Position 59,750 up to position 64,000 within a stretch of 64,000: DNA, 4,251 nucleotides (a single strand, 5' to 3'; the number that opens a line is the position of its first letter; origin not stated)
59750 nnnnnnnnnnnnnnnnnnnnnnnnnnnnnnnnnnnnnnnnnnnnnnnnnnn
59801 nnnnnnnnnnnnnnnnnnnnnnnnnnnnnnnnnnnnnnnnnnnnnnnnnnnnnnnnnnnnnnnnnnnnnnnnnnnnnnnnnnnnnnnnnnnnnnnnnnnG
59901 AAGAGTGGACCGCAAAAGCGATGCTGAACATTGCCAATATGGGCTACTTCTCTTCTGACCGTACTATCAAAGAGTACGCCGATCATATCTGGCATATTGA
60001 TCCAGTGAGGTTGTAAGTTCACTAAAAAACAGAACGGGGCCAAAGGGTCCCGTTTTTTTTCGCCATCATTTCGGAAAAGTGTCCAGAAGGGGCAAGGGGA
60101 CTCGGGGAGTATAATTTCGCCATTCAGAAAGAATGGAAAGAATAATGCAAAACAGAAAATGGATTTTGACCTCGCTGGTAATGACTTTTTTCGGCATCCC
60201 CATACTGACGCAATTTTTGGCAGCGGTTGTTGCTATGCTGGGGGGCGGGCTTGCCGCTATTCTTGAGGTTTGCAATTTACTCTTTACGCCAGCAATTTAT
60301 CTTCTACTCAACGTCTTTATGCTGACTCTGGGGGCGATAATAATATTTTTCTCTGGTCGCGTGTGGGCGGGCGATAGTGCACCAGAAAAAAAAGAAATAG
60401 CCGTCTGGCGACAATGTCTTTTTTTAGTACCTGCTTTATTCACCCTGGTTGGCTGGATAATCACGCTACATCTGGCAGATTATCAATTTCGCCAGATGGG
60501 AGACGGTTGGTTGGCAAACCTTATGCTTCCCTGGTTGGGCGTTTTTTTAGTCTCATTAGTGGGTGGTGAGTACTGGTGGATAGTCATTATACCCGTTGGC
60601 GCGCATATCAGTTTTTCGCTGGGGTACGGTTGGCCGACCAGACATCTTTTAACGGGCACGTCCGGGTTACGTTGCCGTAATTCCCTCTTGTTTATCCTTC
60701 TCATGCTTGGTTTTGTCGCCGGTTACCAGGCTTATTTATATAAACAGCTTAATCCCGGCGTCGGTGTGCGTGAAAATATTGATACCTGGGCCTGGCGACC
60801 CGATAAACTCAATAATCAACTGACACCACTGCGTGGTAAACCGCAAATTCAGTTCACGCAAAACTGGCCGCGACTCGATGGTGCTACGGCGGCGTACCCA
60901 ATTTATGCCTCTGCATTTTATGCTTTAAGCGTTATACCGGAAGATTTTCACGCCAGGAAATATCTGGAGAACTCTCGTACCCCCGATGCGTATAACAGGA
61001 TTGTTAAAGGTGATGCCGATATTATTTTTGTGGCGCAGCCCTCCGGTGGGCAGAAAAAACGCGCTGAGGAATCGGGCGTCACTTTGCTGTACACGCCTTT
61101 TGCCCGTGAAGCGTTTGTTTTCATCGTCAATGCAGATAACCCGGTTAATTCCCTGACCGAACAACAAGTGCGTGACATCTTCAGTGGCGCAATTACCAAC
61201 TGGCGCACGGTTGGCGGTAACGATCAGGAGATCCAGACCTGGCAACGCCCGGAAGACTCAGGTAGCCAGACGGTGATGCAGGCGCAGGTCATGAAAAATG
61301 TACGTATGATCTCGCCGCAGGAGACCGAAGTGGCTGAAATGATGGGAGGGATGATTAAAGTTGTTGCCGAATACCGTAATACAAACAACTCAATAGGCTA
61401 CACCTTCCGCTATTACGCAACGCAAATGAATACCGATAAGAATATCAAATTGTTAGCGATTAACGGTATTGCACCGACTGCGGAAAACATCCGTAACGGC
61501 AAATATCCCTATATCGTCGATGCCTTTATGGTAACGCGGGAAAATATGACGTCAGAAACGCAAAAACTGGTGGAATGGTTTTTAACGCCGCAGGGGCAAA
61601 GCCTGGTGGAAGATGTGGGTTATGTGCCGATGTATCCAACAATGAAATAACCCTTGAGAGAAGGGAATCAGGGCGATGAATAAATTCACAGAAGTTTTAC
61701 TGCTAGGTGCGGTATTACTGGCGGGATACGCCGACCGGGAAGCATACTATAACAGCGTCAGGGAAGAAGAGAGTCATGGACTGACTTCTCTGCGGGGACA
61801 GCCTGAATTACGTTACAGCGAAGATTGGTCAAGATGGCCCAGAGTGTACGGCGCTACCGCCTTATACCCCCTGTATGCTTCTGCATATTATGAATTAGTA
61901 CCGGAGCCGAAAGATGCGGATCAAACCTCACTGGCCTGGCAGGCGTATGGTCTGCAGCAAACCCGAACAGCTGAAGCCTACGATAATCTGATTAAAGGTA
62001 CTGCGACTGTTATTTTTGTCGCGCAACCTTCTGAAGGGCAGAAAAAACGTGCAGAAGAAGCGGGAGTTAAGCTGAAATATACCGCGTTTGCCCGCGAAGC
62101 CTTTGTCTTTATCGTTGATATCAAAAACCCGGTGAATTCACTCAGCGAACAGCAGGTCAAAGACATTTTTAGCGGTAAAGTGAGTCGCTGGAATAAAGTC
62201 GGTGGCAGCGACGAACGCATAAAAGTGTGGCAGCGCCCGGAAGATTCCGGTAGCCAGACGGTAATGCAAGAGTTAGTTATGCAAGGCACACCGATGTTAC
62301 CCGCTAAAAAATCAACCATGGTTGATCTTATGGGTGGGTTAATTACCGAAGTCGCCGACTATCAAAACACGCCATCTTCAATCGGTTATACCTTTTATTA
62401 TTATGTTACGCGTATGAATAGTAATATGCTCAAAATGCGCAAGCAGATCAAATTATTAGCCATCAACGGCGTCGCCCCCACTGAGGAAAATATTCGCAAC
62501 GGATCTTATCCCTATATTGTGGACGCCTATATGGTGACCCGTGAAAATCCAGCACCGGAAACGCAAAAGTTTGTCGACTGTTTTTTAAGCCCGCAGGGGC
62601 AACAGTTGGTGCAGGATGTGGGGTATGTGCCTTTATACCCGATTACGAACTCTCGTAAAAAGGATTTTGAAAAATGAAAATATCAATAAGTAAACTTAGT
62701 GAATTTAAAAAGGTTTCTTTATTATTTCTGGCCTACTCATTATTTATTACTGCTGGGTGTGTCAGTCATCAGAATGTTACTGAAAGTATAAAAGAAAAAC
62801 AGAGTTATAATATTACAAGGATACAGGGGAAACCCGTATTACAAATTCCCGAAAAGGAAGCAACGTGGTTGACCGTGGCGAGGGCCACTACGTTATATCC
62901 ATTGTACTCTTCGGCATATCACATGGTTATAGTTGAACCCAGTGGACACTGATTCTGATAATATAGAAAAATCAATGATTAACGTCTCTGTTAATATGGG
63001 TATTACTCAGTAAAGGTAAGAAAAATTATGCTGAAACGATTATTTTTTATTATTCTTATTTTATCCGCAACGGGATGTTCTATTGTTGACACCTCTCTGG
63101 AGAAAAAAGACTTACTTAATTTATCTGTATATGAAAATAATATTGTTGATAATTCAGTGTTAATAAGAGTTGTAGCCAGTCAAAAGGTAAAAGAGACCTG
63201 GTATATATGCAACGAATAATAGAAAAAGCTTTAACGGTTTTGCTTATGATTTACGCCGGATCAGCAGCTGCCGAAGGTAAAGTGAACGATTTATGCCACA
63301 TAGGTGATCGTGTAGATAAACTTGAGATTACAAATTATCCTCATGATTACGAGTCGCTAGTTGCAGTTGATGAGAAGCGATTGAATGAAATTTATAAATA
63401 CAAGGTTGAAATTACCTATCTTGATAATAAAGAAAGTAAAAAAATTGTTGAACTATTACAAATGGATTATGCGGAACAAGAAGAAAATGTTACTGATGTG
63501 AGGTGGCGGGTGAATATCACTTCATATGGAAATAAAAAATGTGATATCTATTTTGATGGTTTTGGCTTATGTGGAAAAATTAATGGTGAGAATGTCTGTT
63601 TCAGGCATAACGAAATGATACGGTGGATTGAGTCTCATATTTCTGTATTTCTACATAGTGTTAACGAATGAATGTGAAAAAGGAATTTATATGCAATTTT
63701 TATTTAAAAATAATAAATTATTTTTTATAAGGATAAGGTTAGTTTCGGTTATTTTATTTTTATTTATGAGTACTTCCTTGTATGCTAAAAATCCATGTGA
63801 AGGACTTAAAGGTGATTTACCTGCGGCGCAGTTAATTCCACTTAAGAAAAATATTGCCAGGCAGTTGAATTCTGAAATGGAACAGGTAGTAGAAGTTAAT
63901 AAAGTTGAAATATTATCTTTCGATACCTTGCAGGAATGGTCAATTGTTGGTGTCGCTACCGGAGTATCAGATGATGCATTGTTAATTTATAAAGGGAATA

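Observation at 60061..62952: Tandem array of three PstS-like paralogs with different N-termini and a decaying third copy after glgP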

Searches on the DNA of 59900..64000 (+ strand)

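Call 6: search_dna_similar(query=window:59900-64000:+, collection=ecoli_genomes, mode=near, max_rows=30, rows=spread)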
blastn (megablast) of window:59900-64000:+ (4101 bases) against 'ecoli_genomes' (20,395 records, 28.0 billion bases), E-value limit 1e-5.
Records with a match: 5425; places in all: 5446; records where one place covers at least 80% of the query: 0.
Genomes with a match: 5425 of 5426; with a place that covers at least 80% of the query: 0. Places per genome that has any: lowest 1, median 1, highest 3. On chromosomes: 5446 places; on plasmids: 0.
Best place of each record, by identity: >=99% 1; 95-99% 791; 90-95% 3618; 80-90% 1015.
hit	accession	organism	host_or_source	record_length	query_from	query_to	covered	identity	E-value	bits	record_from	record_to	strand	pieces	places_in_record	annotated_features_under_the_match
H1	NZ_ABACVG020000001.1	Escherichia coli strain 2020CK-00188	Homo sapiens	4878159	1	3776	79%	89.6%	0e+0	4101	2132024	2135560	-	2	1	PstS family phosphate ABC transporter substrate-binding protein (x2) | hypothetical protein (x2) | glgP: glycogen phosphorylase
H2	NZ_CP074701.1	Escherichia coli strain 702/18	Homo sapiens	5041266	1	2737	67%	89.2%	0e+0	3417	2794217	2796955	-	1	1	PstS family phosphate ABC transporter substrate-binding protein (x2) | glgP: glycogen phosphorylase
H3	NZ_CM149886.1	Escherichia coli strain 1532WA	Homo sapiens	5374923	1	2737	67%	88.4%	0e+0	3301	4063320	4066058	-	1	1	PstS family phosphate ABC transporter substrate-binding protein (x2) | glgP: glycogen phosphorylase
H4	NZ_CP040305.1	Escherichia coli strain HB6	cattle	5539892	1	2732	67%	88.4%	0e+0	3288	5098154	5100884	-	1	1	PstS family phosphate ABC transporter substrate-binding protein (x2) | glgP: glycogen phosphorylase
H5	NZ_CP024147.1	Escherichia coli strain 14EC033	clinical patient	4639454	1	2731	67%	88.4%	0e+0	3286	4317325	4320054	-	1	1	PstS family phosphate ABC transporter substrate-binding protein (x2) | glgP: glycogen phosphorylase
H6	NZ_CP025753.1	Escherichia coli strain CV839-06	intestine membrane of a diarrheic piglet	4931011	1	1736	42%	92.8%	0e+0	2507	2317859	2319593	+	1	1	PstS family phosphate ABC transporter substrate-binding protein | glgP: glycogen phosphorylase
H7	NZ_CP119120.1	Escherichia coli strain GENOMIC22-004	EQA test strain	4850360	1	1736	42%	92.8%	0e+0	2507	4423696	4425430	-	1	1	PstS family phosphate ABC transporter substrate-binding protein | glgP: glycogen phosphorylase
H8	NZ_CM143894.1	Escherichia coli strain E29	Homo sapiens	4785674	1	1736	42%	92.8%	0e+0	2507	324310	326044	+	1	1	PstS family phosphate ABC transporter substrate-binding protein | glgP: glycogen phosphorylase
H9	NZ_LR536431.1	Escherichia coli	-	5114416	1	1736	42%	92.5%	0e+0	2486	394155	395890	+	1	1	PstS family phosphate ABC transporter substrate-binding protein | glgP: glycogen phosphorylase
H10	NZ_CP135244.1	Escherichia coli strain OHT76-1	Food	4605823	1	1736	42%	92.5%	0e+0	2479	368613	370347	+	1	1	PstS family phosphate ABC transporter substrate-binding protein | glgP: glycogen phosphorylase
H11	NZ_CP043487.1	Escherichia coli strain AQ15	missing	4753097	1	1736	42%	92.4%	0e+0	2473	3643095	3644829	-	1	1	PstS family phosphate ABC transporter substrate-binding protein | glgP: glycogen phosphorylase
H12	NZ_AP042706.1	Escherichia coli strain OkiPb01717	bovine feces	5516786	1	1736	42%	92.4%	0e+0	2470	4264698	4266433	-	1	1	PstS family phosphate ABC transporter substrate-binding protein | glgP: glycogen phosphorylase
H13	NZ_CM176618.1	Escherichia coli strain 2c3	Gallus gallus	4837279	1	1736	42%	92.3%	0e+0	2468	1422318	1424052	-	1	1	PstS family phosphate ABC transporter substrate-binding protein | glgP: glycogen phosphorylase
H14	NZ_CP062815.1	Escherichia coli strain Res13-Sevr-PER06-05-b-A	Sus scrofa domesticus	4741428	1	1736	42%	92.2%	0e+0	2459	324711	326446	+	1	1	PstS family phosphate ABC transporter substrate-binding protein | glgP: glycogen phosphorylase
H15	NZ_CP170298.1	Escherichia coli strain BKQWHE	Homo sapiens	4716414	1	1736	42%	91.5%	0e+0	2385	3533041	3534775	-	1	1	substrate-binding domain-containing protein | glgP: glycogen phosphorylase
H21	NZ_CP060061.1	Escherichia coli strain G6/7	Homo sapiens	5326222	1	468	11%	90.9%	7e-175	625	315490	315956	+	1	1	yzgL: protein YzgL | glgP: glycogen phosphorylase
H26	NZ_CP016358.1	Escherichia coli strain K-15KW01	Homo sapiens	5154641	1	122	3%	97.5%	8e-50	209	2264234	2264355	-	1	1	glgP: glycogen phosphorylase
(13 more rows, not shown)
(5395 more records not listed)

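Call 9: get_annotated_region(hit=H1, flank=6000)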
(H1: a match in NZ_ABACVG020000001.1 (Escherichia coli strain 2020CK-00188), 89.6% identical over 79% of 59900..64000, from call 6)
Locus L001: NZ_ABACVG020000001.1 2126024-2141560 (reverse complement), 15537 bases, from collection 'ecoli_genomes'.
description: Escherichia coli strain 2020CK-00188 chromosome, whole genome shotgun sequence
organism: Escherichia coli strain 2020CK-00188 (NCBI taxid 562)
replicon: chromosome; assembly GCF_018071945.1
host: Homo sapiens; source: Rectal Swab; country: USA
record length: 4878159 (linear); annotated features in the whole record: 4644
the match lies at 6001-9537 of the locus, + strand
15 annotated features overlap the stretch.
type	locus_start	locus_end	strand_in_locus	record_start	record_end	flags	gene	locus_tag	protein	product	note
CDS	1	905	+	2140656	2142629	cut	glgX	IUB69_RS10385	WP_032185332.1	glycogen debranching protein GlgX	-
CDS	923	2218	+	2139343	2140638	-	glgC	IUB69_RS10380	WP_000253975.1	glucose-1-phosphate adenylyltransferase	-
CDS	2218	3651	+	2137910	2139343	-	glgA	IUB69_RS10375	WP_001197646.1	glycogen synthase GlgA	-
CDS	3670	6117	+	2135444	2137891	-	glgP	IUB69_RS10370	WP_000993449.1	glycogen phosphorylase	-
CDS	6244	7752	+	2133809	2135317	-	-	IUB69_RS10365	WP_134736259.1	PstS family phosphate ABC transporter substrate-binding protein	-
CDS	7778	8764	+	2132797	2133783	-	-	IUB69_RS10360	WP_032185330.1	PstS family phosphate ABC transporter substrate-binding protein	-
CDS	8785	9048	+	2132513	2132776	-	-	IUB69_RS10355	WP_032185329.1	hypothetical protein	-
CDS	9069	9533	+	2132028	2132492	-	-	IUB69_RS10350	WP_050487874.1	hypothetical protein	-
CDS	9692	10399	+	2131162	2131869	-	-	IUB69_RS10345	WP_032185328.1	membrane protein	-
CDS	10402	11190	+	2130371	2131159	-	-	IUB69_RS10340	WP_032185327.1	hypothetical protein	-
CDS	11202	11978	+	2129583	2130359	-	-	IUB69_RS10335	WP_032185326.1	hypothetical protein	-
CDS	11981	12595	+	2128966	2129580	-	-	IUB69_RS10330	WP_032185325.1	hypothetical protein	-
CDS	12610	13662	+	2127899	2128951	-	-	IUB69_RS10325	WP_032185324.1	ankyrin repeat domain-containing protein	-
CDS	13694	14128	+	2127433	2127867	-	-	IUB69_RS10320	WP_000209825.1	hypothetical protein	-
CDS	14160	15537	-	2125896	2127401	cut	glpD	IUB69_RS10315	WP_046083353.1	glycerol-3-phosphate dehydrogenase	-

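Call 16: search_dna_similar(query=window:62640-63230:+, collection=ecoli_genomes, mode=distant, max_rows=25, rows=spread)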
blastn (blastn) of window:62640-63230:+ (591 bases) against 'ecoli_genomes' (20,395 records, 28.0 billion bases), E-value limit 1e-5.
Records with a match: 1; places in all: 1; records where one place covers at least 80% of the query: 0.
Genomes with a match: 1 of 5426; with a place that covers at least 80% of the query: 0. Places per genome that has any: lowest 1, median 1, highest 1. On chromosomes: 1 places; on plasmids: 0.
Best place of each record, by identity: 60-80% 1.
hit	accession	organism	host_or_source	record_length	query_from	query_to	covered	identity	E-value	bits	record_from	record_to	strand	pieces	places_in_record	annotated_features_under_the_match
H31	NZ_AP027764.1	Escherichia coli strain 2017-02-2CC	Homo sapiens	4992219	327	543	37%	78.8%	3e-43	185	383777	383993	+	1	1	hypothetical protein (x2)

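Call 21: get_annotated_region(hit=H2, flank=7000)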
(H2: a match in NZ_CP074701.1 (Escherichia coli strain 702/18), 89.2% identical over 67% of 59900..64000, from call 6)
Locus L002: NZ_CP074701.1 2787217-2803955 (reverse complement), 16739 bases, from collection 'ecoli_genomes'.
description: Escherichia coli strain 702/18 chromosome, complete genome
organism: Escherichia coli strain 702/18 (NCBI taxid 562)
replicon: chromosome; assembly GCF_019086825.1
host: Homo sapiens; source: rectal swab; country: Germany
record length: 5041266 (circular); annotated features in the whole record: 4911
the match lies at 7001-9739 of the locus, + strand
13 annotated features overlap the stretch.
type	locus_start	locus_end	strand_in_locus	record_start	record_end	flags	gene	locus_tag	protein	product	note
CDS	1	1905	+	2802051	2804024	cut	glgX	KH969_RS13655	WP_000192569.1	glycogen debranching protein GlgX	-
CDS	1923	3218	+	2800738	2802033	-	glgC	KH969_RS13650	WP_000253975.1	glucose-1-phosphate adenylyltransferase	-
CDS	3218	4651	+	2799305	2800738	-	glgA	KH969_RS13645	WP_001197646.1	glycogen synthase GlgA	-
CDS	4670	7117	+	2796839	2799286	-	glgP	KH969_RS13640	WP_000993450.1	glycogen phosphorylase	-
CDS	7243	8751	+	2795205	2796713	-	-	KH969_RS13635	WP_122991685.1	PstS family phosphate ABC transporter substrate-binding protein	-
CDS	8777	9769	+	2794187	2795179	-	-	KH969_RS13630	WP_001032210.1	PstS family phosphate ABC transporter substrate-binding protein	-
CDS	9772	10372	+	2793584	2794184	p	-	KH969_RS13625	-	hypothetical protein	frameshifted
CDS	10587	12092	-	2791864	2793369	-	glpD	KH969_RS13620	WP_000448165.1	glycerol-3-phosphate dehydrogenase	-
CDS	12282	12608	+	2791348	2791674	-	glpE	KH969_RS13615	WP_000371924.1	thiosulfate sulfurtransferase GlpE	-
CDS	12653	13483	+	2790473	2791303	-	glpG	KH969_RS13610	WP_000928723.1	rhomboid family intramembrane serine protease GlpG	-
CDS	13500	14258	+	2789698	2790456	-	-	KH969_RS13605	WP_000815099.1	DeoR/GlpR family transcriptional regulator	-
CDS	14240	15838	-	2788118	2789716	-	rtcR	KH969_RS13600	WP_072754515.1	DNA-binding transcriptional regulator RtcR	-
CDS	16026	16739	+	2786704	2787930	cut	rtcB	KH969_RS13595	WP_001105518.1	RNA-splicing ligase RtcB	-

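Call 22: get_annotated_region(hit=H6, flank=7000)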
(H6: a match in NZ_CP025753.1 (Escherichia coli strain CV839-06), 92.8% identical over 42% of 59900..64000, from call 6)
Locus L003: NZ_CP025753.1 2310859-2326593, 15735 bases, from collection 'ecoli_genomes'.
description: Escherichia coli strain CV839-06 chromosome, complete genome
organism: Escherichia coli strain CV839-06 (NCBI taxid 562)
replicon: chromosome; assembly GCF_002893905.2
host: -; source: intestine membrane of a diarrheic piglet; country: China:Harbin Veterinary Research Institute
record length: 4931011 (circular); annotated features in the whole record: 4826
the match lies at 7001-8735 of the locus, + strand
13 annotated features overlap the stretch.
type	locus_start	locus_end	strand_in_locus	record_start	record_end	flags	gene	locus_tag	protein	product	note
CDS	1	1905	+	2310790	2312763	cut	glgX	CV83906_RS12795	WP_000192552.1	glycogen debranching protein GlgX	-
CDS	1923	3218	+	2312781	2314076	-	glgC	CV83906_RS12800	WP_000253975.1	glucose-1-phosphate adenylyltransferase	-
CDS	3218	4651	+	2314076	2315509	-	glgA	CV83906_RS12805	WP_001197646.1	glycogen synthase GlgA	-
CDS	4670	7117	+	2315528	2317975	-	glgP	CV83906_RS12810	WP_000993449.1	glycogen phosphorylase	-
CDS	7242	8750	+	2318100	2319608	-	-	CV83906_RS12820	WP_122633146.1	PstS family phosphate ABC transporter substrate-binding protein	-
CDS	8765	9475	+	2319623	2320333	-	-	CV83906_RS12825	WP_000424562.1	hypothetical protein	-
CDS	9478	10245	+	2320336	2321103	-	-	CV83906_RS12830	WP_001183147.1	hypothetical protein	-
CDS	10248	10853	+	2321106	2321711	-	-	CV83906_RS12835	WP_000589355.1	hypothetical protein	-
CDS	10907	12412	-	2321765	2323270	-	glpD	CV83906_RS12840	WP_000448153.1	glycerol-3-phosphate dehydrogenase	-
CDS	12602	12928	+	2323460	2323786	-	glpE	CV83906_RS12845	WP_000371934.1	thiosulfate sulfurtransferase GlpE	-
CDS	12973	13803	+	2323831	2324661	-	glpG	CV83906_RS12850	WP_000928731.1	rhomboid family intramembrane serine protease GlpG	-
CDS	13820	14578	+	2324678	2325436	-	-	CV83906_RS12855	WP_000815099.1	DeoR/GlpR family transcriptional regulator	-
CDS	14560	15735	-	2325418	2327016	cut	rtcR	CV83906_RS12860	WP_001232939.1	DNA-binding transcriptional regulator RtcR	-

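Call 23: get_annotated_region(hit=H21, flank=4000)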
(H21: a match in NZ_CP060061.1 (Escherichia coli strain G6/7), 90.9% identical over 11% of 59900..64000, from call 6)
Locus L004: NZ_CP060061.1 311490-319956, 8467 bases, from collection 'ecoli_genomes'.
description: Escherichia coli strain G6/7 chromosome, complete genome
organism: Escherichia coli strain G6/7 (NCBI taxid 562)
replicon: chromosome; assembly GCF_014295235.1
host: Homo sapiens; source: feces from healthy individual; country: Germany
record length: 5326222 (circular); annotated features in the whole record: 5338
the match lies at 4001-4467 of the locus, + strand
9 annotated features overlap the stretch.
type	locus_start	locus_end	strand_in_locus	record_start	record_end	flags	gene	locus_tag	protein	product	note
CDS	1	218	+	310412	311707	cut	glgC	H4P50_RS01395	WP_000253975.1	glucose-1-phosphate adenylyltransferase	-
CDS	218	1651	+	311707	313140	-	glgA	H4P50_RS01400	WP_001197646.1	glycogen synthase GlgA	-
CDS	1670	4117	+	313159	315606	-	glgP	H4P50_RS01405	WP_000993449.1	glycogen phosphorylase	-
CDS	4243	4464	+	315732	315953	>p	yzgL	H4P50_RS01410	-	protein YzgL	incomplete; partial in the middle of a contig; missing C-terminus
CDS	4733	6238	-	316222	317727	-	glpD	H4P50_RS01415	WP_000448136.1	glycerol-3-phosphate dehydrogenase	-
CDS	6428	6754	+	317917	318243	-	glpE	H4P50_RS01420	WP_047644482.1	thiosulfate sulfurtransferase GlpE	-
CDS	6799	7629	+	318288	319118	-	glpG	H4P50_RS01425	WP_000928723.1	rhomboid family intramembrane serine protease GlpG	-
CDS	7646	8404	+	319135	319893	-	-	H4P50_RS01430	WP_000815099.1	DeoR/GlpR family transcriptional regulator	-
CDS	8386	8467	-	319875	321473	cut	rtcR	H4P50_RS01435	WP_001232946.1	DNA-binding transcriptional regulator RtcR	-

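Call 24: get_annotated_region(hit=H26, flank=7000)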
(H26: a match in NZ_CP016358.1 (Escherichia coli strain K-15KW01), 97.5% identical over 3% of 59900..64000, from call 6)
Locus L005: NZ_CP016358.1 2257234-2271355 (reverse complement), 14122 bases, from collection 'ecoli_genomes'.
description: Escherichia coli strain K-15KW01 chromosome, complete genome
organism: Escherichia coli strain K-15KW01 (NCBI taxid 562)
replicon: chromosome; assembly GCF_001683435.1
host: Homo sapiens; source: -; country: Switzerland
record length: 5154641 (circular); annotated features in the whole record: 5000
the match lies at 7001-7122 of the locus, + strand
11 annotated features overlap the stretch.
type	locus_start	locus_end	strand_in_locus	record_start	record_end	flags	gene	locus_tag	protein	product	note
CDS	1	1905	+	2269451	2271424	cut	glgX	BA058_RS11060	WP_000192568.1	glycogen debranching protein GlgX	-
CDS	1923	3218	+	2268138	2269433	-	glgC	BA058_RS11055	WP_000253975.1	glucose-1-phosphate adenylyltransferase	-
CDS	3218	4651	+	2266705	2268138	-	glgA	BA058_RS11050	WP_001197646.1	glycogen synthase GlgA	-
CDS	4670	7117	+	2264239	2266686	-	glgP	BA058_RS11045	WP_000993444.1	glycogen phosphorylase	-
CDS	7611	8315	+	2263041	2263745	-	-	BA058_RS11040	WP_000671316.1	fimbrial protein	-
CDS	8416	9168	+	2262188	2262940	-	-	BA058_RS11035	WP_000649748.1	fimbrial biogenesis chaperone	-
CDS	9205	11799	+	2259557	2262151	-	-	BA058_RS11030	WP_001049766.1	fimbrial biogenesis usher protein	-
CDS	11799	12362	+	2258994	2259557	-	-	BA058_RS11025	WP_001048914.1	fimbrial protein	-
CDS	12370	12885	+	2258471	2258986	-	-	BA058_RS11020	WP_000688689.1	fimbrial protein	-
CDS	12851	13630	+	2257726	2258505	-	-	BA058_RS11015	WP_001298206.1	fimbrial biogenesis chaperone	-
CDS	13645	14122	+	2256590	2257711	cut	-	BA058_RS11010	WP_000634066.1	fimbrial protein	-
